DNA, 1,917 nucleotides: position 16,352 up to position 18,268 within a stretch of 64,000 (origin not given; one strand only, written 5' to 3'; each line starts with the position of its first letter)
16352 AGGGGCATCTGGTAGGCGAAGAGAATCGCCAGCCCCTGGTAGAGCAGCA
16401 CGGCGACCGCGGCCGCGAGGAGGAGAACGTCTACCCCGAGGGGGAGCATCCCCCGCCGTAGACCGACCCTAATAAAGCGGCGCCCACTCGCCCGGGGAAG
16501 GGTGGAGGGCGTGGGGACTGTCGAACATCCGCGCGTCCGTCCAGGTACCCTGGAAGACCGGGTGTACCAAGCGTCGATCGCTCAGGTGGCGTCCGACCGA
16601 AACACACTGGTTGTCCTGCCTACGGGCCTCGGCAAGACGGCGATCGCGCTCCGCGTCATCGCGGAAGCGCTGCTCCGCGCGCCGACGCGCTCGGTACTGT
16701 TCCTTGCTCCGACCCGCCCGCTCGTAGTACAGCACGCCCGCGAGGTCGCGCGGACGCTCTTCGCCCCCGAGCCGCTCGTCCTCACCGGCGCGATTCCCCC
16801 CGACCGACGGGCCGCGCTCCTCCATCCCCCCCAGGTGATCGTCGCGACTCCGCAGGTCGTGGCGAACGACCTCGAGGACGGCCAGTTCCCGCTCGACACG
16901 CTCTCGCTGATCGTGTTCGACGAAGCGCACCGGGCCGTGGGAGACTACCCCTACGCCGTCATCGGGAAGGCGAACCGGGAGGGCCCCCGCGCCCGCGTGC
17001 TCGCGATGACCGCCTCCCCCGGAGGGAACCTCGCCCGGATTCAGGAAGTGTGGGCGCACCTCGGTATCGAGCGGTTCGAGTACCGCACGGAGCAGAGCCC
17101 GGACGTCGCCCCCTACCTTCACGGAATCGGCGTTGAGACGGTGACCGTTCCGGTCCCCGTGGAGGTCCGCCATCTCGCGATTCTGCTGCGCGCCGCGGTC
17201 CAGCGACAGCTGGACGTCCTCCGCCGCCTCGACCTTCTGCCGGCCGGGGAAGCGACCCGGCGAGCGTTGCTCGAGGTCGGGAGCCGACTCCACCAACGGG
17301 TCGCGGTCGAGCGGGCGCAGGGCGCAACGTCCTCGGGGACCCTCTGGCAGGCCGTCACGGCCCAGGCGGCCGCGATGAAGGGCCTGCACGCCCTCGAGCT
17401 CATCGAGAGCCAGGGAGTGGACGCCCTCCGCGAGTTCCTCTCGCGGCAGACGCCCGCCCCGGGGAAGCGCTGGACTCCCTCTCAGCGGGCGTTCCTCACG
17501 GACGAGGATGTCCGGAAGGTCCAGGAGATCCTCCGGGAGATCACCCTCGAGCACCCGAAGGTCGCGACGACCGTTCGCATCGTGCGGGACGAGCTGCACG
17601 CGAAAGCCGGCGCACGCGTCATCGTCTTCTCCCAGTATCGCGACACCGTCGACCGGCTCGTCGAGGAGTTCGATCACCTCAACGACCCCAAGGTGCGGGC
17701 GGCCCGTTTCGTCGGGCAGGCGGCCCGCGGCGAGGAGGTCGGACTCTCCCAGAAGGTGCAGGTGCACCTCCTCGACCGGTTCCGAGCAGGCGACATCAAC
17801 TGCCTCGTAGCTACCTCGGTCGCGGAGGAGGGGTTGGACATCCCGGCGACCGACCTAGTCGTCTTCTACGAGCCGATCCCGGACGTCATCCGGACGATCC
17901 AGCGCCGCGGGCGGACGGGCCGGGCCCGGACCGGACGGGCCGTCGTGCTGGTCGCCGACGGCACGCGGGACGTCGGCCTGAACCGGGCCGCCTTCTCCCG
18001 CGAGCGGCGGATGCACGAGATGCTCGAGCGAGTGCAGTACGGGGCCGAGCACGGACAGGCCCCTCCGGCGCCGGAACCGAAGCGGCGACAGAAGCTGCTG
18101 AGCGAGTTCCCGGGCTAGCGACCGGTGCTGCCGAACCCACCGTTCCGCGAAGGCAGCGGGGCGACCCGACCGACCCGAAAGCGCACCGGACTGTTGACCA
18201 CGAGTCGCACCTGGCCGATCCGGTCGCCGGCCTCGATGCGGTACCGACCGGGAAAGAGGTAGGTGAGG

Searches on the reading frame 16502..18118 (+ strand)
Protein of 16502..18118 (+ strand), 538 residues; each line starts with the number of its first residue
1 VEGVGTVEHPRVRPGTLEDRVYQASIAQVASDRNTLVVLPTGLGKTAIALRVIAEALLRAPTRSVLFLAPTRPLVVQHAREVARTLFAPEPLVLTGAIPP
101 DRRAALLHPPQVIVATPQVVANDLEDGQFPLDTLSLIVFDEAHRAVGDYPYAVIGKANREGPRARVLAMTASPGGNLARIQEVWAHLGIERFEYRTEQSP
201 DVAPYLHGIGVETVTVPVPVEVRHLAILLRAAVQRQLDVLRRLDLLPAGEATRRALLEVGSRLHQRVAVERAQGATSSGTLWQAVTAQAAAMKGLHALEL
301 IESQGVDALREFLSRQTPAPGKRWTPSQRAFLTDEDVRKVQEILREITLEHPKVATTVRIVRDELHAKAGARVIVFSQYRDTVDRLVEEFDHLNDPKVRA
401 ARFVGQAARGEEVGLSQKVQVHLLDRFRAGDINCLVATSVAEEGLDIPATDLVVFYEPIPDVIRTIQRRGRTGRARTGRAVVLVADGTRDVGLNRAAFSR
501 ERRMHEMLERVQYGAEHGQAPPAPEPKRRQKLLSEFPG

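Call 87: search_protein_families(library=pfam, proteins=[window:16502-18118:+], max_evalue=0.00001)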
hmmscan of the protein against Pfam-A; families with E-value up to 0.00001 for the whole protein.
window:16502-18118:+ (538 aa): 4 families
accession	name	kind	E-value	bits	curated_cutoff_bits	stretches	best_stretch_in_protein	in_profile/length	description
PF00270.35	DEAD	-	1.5e-23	83.8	26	1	23-178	5-165/167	DEAD/DEAH box helicase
PF00271.37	Helicase_C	-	5e-23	81.9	23.5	1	359-475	4-109/110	Helicase conserved C-terminal domain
PF04851.21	ResIII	-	3e-17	63.4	22.5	1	30-173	21-162/164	Type III restriction enzyme, res subunit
PF21210.2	RNA_helicase_helical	-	1.8e-08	34.9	27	1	249-340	22-106/108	Putative ATP-dependent RNA helicase, helical bundle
